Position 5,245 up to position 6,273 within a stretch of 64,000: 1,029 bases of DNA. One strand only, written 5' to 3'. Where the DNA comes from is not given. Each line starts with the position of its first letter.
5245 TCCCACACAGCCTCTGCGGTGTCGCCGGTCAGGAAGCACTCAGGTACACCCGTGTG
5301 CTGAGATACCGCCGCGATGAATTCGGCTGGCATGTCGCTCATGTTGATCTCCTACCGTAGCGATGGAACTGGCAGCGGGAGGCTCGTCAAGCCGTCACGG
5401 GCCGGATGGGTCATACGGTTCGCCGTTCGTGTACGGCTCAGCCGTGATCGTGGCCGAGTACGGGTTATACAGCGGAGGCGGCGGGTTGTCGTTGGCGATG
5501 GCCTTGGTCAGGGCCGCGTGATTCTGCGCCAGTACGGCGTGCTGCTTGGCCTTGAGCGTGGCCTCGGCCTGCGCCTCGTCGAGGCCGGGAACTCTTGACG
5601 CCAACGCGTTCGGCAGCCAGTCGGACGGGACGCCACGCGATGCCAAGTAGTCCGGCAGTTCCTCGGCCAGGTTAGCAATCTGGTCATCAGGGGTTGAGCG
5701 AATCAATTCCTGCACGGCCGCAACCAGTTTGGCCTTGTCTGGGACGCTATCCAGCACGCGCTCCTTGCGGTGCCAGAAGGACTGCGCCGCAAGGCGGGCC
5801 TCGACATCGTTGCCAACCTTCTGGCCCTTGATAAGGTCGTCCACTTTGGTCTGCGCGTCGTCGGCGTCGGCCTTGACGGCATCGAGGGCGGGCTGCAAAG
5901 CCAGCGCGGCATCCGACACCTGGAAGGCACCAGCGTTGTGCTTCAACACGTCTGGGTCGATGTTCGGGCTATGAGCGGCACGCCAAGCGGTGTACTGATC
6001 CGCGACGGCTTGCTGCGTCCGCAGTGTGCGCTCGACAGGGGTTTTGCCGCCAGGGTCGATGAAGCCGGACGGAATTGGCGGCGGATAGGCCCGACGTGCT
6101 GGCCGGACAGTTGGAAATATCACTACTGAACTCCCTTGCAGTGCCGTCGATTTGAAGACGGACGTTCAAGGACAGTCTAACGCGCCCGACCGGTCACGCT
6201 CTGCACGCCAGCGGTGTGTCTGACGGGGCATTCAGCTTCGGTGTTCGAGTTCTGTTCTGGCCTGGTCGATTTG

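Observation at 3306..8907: Co-directional two-cyclase cassette (cyclase-STAND-TPR, two orphan ORFs, membrane HAMP-cyclase) inside mobile-element-flanked DNA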

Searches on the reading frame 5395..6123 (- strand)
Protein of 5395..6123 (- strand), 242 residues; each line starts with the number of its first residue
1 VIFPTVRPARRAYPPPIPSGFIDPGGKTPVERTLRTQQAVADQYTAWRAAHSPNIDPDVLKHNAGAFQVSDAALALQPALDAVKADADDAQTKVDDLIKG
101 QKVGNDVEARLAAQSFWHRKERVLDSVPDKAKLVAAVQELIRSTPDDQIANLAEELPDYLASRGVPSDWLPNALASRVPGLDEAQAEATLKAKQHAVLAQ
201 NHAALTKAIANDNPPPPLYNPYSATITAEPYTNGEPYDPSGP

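Call 7: search_protein_families(library=pfam, proteins=[window:5395-6123:-], max_evalue=0.1)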
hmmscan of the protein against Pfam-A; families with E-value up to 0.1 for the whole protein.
window:5395-6123:- (242 aa): 0 families

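Call 8: search_protein_families(library=padloc, proteins=[window:5395-6123:-], max_evalue=0.1)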
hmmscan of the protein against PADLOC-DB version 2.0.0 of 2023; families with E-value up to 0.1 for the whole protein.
window:5395-6123:- (242 aa): 0 families

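Call 9: search_protein_families(library=ncbifam, proteins=[window:5395-6123:-], max_evalue=0.1)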
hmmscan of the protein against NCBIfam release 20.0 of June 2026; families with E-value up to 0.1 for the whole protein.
window:5395-6123:- (242 aa): 0 families

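Call 13: find_encoding_contigs(protein=window:5395-6123:-, flank=10000, max_places=6)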
Protein window:5395-6123:- (242 aa): 4 contigs read that carry it; 4 places shown.
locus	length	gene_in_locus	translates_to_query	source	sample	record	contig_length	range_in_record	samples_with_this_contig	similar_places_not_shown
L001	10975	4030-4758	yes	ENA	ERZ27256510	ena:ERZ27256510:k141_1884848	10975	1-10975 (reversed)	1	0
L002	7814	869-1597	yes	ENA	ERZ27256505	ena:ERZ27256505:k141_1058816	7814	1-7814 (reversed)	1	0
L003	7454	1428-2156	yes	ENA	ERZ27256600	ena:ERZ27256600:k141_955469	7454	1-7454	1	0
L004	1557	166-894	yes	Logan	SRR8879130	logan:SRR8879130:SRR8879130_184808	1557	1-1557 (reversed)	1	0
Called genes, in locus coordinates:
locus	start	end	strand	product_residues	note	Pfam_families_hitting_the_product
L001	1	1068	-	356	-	?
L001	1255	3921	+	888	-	PF00211:Guanylate_cyc (faint), PF25872:HTH_77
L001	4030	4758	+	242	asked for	-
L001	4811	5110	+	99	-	-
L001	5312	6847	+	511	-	PF00672:HAMP, PF00211:Guanylate_cyc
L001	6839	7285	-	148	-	-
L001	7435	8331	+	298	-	PF04018:VCA0040-like (weak), PF00892:EamA (weak)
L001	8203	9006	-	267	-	-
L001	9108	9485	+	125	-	-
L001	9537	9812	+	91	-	-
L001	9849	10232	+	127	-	-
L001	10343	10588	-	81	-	-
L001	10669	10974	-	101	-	?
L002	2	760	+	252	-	?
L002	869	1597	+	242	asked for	-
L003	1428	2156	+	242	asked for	-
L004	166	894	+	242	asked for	-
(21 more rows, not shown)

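Call 14: find_homologous_proteins(query=window:5395-6123:-, max_evalue=0.001)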
Query window:5395-6123:- (242 aa): 65 proteins with E <= 0.001 among 2940 candidates.
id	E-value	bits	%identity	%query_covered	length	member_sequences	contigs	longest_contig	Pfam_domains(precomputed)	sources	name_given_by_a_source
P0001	3.1e-154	530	100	100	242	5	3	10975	-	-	-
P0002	2.5e-134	464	90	100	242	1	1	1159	-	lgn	-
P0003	2.7e-128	445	85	100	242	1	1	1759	-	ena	-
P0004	1.6e-124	432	84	98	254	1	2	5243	-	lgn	-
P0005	4.3e-122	424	83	100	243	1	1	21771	-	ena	-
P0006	1.3e-121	423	82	100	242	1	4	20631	-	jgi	jgi:hypothetical protein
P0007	1.2e-114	400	77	99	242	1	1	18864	-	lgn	-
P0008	4.7e-113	395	76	100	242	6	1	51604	-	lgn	-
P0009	6.0e-113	394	81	93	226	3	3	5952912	-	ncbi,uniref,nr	ncbi:hypothetical protein [Mycobacterium parmense]|uniref:hypothetical protein n=1 Tax=Mycobacterium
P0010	8.5e-113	394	78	98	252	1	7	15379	-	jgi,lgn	jgi:hypothetical protein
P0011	3.8e-112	392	99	76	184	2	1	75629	-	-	-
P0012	1.8e-108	380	80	90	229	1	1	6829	-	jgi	jgi:hypothetical protein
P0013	1.6e-104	367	80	91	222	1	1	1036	-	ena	-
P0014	1.3e-101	357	75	96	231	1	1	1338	-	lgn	-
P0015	3.4e-99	349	74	95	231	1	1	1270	-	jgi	jgi:hypothetical protein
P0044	1.9e-64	236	53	98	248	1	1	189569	-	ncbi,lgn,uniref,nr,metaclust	ncbi:hypothetical protein [Mycobacterium asiaticum]|uniref:Uncharacterized protein n=1 Tax=Mycobacte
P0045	2.5e-63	232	53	96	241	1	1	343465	-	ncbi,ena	-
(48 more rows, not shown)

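Call 18: find_related_loci(query=A2, collection=genome_contigs, flank=10000)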
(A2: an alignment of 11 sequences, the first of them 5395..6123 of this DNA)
Query A2 (242 aa) in genome_contigs; peptide patterns used: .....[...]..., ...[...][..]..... (x = any residue, [..] = any of these).
43 stretches matched a pattern; 5 encode a relative of the query (tblastn E <= 1e-3); 5 distinct loci.
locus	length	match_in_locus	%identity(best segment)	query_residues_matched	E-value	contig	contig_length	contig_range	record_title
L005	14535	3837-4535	59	1-234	2e-76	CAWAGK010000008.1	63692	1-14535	MAG: uncultured Actinomycetota bacterium isolate MFD02579.bin.1.116 genome assembly, contig: contig_18255, whole genome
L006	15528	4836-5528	53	3-234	2e-63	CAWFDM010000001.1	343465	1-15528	MAG: uncultured Actinomycetota bacterium isolate MFD05502.bin.1.195 genome assembly, contig: contig_14108, whole genome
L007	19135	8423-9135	79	3-239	1e-92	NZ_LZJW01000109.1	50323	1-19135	Mycobacterium scrofulaceum strain E3039 contig_31, whole genome shotgun sequence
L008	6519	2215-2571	31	104-215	8e-8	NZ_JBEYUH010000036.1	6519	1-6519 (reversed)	Rhodococcus sp. NPDC047139 NPDC047139_31_G5.ctg-0036, whole genome shotgun sequence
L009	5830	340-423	64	147-174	2e-6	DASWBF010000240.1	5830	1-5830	MAG TPA_asm: Mycobacterium sp. isolate SMAG_U2675 k141_804592, whole genome shotgun sequence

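Call 20: find_encoding_contigs(protein=P0009, flank=10000, max_places=2)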
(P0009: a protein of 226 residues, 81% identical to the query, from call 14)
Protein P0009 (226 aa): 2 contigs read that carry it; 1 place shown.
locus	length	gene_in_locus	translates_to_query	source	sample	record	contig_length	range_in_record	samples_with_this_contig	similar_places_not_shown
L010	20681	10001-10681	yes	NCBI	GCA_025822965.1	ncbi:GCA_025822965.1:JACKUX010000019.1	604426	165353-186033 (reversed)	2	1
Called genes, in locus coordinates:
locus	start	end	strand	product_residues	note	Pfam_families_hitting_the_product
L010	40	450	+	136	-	PF05305:DUF732 (weak)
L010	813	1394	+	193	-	PF00440:TetR_N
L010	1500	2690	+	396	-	PF00108:Thiolase_N, PF00109:ketoacyl-synt (faint), PF22691:Thiolase_C_1, PF02803:Thiolase_C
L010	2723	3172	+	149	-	PF10604:Polyketide_cyc2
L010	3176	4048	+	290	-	PF13452:FAS1_DH_region, PF22622:MFE-2_hydrat-2_N, PF01575:MaoC_dehydratas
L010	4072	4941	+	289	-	PF00106:adh_short, PF08659:KR, PF13561:adh_short_C2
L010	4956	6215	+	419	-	PF02771:Acyl-CoA_dh_N (weak), PF02770:Acyl-CoA_dh_M, PF00441:Acyl-CoA_dh_1, PF08028:Acyl-CoA_dh_2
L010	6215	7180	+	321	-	PF10340:Say1_Mug180 (weak), PF20434:BD-FAE, PF07859:Abhydrolase_3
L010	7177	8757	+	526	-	PF00501:AMP-binding, PF13193:AMP-binding_C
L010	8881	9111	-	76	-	-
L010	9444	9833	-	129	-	-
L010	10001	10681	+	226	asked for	-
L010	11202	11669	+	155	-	-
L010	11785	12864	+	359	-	-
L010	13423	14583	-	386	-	PF01527:HTH_Tnp_1 (faint), PF13384:HTH_23 (faint), PF13518:HTH_28 (faint), PF13551:HTH_29 (faint), PF13276:HTH_21, PF00665:rve, PF13683:rve_3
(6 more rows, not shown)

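Call 21: find_encoding_contigs(protein=P0044, flank=10000, max_places=2)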
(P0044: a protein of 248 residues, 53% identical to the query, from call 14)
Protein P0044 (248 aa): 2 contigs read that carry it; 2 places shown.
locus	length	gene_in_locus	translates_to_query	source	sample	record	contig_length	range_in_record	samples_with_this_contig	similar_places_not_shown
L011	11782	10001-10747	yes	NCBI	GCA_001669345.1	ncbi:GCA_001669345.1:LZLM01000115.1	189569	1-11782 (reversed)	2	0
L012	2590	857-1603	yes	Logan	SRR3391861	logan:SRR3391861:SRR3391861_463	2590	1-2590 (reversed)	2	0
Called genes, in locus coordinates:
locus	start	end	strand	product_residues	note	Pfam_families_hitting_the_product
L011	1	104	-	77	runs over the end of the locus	PF00830:Ribosomal_L28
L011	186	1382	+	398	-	PF02492:cobW, PF07683:CobW_C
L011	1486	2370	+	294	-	PF00106:adh_short, PF08659:KR, PF13460:NAD_binding_10 (weak), PF13561:adh_short_C2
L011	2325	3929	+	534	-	PF00501:AMP-binding, PF13193:AMP-binding_C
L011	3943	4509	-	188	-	PF02720:DUF222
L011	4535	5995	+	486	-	PF00239:Resolvase, PF07508:Recombinase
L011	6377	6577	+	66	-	PF12728:HTH_17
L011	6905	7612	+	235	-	-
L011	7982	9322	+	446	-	PF12307:DUF3631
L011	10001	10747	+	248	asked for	-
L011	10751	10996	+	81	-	-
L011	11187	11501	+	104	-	-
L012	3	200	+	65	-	?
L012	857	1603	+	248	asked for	-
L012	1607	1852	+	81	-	-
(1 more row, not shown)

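Call 22: find_encoding_contigs(protein=P0045, flank=10000, max_places=2)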
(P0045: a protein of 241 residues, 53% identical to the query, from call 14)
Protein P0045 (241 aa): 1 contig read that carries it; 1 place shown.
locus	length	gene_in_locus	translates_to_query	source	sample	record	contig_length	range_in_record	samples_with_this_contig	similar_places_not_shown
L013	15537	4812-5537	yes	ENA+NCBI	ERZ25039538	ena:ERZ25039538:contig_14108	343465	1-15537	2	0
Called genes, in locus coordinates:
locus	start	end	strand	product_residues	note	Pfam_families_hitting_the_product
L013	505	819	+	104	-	PF12728:HTH_17, PF00376:MerR (weak)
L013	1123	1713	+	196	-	-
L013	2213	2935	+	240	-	-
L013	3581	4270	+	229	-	-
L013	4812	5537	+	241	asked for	-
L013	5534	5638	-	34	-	-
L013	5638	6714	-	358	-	-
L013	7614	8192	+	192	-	-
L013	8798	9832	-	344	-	-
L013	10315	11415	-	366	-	PF14020:DUF4236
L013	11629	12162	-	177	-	-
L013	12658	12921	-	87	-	-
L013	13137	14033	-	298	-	PF14338:Mrr_N, PF04471:Mrr_cat, PF22722:NA-iREase1 (weak)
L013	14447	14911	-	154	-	PF13924:Lipocalin_5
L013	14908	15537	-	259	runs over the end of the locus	PF09339:HTH_IclR, PF12802:MarR_2, PF25213:HVO_A0261_N, PF01047:MarR, PF13412:HTH_24, PF13545:HTH_Crp_2, PF24034:DUF7343, PF01614:IclR_C, +4 more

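Call 29: search_dna_similar(query=window:5395-6123:-, collection=phages, mode=protein, max_evalue=0.001, max_rows=15)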
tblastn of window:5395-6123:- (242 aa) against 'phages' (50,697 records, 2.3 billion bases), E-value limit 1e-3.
No match.

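Call 30: search_dna_similar(query=window:5395-6123:-, collection=plasmids, mode=protein, max_evalue=0.001, max_rows=15)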
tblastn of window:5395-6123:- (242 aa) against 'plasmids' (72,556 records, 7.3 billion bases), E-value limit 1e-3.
No match.

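Call 36: predict_structure(alignment_id=A1)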
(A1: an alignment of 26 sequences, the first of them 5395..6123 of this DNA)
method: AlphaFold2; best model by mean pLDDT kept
length: 242 residues; sequences in the alignment: 26
mean_pLDDT: 87.6   pTM: 0.72
mean pLDDT of the five models: 87.6, 86.8, 85.9, 85.1, 83.6
residues with pLDDT >= 90: 138; 70-90: 83; 50-70: 15; < 50: 6
segments of 3 or more residues with pLDDT < 50: 1-3
pLDDT, mean of each block of 10 residues (from residue 1): 55 87 94 97 94 87 90 96 97 87 78 90 92 92 88 91 90 85 91 97 96 94 86 56 43
secondary structure, 60 per line:
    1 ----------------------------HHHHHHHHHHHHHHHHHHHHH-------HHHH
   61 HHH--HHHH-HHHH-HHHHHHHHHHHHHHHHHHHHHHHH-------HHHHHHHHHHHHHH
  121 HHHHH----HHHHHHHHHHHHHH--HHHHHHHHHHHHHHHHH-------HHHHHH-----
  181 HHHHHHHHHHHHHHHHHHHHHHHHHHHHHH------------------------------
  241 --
elements in order: H29-49 H57-63 H66-69 H71-74 H76-99 H107-125 H130-143 H146-162 H170-175 H181-210

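Call 39: fold_search(model_id=the predicted structure, library=pdb)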
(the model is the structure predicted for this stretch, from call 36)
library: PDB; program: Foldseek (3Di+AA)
matches with E <= 10: 106; with E <= 0.001: 0
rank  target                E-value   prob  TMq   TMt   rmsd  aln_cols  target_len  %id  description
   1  6h2e_P                9.9e-01  0.25  0.27  0.26  13.7       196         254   15  Structure of the soluble AhlC of the tripartite alpha-pore forming toxin, AHL, from Aeromonas hydrophila. (released 2019-07-10)
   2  6bqt_H                1.2e+00  0.06  0.13  0.14  23.5       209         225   13  Complex of 14-3-3 theta with an IRSp53 peptide doubly-phosphorylated at T340 and T360 (released 2018-12-05)
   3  8j07_8A               1.2e+00  0.07  0.15  0.17  20.5       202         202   17  96nm repeat of human respiratory doublet microtubule and associated axonemal complexes (released 2023-07-26)
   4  2xhe_B                1.3e+00  0.13  0.23  0.25  27.9       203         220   13  Crystal structure of the Unc18-syntaxin 1 complex from Monosiga brevicollis (released 2011-06-29)
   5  8or4_C                1.5e+00  0.08  0.18  0.07  23.2       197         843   14  Partially dissociated CAND1-CUL1-RBX1-SKP1-SKP2-CKS1-CDK2 (released 2023-06-28)
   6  4n7y_B                1.8e+00  0.05  0.13  0.14  23.0       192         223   14  Crystal structure of 14-3-3zeta in complex with a 8-carbon-linker cyclic peptide derived from ExoS (released 2014-02-19)
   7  3ljb_B                1.9e+00  0.05  0.11  0.13  21.8       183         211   12  Structural basis of oligomerisation in the MxA stalk (released 2010-05-05)
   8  6y4k_B                2.0e+00  0.04  0.12  0.14  24.0       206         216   14  Crystal structure of human 14-3-3 gamma in complex with CaMKK2 14-3-3 binding motif Ser100 and Fusicoccin A (released 2021-01-27)
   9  8iyj_B5               2.1e+00  0.16  0.27  0.31  16.6       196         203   13  Cryo-EM structure of the 48-nm repeat doublet microtubule from mouse sperm (released 2023-07-05)
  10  9hmx_A                2.1e+00  0.06  0.15  0.19  30.4       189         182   17  Structure of SteB-RipA complex from Mycobacterium tuberculosis (released 2025-07-30)
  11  9esf_C                2.2e+00  0.03  0.13  0.10  22.0       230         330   12  Holo IDO with a bound inhibitor (released 2025-03-05)
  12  7ung_A0               2.4e+00  0.06  0.19  0.20  18.8       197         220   14  48-nm repeat of the human respiratory doublet microtubule (released 2022-10-05)
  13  8iyj_V0               2.4e+00  0.06  0.16  0.17  18.1       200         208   15  Cryo-EM structure of the 48-nm repeat doublet microtubule from mouse sperm (released 2023-07-05)
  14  9etv                  2.4e+00  0.03  0.13  0.10  20.6       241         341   14  Holo IDO with a bound inhibitor (released 2025-03-05)
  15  6h2d_Q                2.6e+00  0.07  0.17  0.20  21.9       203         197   11  Structure of the soluble AhlC of the tripartite alpha-pore forming toxin, AHL, from Aeromonas hydrophila. (released 2019-07-10)
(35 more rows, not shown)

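Call 40: fold_search(model_id=the predicted structure, library=viral)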
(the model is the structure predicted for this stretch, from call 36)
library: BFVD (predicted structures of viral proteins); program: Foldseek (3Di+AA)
matches with E <= 10: 85; with E <= 0.001: 0
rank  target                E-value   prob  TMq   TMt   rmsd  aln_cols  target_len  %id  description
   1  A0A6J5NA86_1          8.3e-01  0.08  0.15  0.05  33.1       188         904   15  DUF4214 domain-containing protein [uncultured Caudovirales phage]
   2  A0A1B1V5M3            1.1e+00  0.14  0.23  0.13  21.8       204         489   10  Uncharacterized protein (Fragment) [Malacosoma sp. alphabaculovirus]
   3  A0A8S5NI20            1.1e+00  0.06  0.16  0.05  31.8       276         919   13  Intron-binding protein aquarius N-terminus [Siphoviridae sp. ctgu013]
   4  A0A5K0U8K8            1.4e+00  0.11  0.20  0.16  16.3       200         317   14  Uncharacterized protein [Yasminevirus sp. GU-2018]
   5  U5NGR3                1.7e+00  0.05  0.14  0.13  23.6       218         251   11  (no name in the UniProt tables at hand)
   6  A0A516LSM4            1.7e+00  0.03  0.14  0.08  39.9       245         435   11  (no name in the UniProt tables at hand)
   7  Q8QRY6                2.1e+00  0.03  0.14  0.07  30.0       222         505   15  Regulatory protein IE1 [Panine betaherpesvirus 2]
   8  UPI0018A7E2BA         2.5e+00  0.03  0.14  0.10  29.3       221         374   11  (no name look-up for this kind of identifier)
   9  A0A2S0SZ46            2.6e+00  0.05  0.20  0.18  29.7       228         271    9  (no name in the UniProt tables at hand)
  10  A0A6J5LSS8            2.7e+00  0.13  0.24  0.24  17.2       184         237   12  Internal virion protein [uncultured Caudovirales phage]
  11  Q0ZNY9                2.7e+00  0.07  0.18  0.11  24.2       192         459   10  Uncharacterized protein [Neodiprion abietis nucleopolyhedrovirus]
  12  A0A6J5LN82            2.9e+00  0.04  0.16  0.11  36.4       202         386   18  Uncharacterized protein (Fragment) [uncultured Caudovirales phage]
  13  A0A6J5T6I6            3.0e+00  0.08  0.21  0.17  18.8       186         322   18  Uncharacterized protein [uncultured Caudovirales phage]
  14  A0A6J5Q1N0            3.0e+00  0.03  0.14  0.13  43.9       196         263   21  Uncharacterized protein [uncultured Caudovirales phage]
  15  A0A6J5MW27            3.0e+00  0.03  0.13  0.08  41.9       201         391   15  Uncharacterized protein [uncultured Caudovirales phage]
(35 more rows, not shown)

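Call 41: search_protein_families(library=phrogs, proteins=[window:5395-6123:-], max_evalue=0.01)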
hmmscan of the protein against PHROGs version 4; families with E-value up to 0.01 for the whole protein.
window:5395-6123:- (242 aa): 0 families
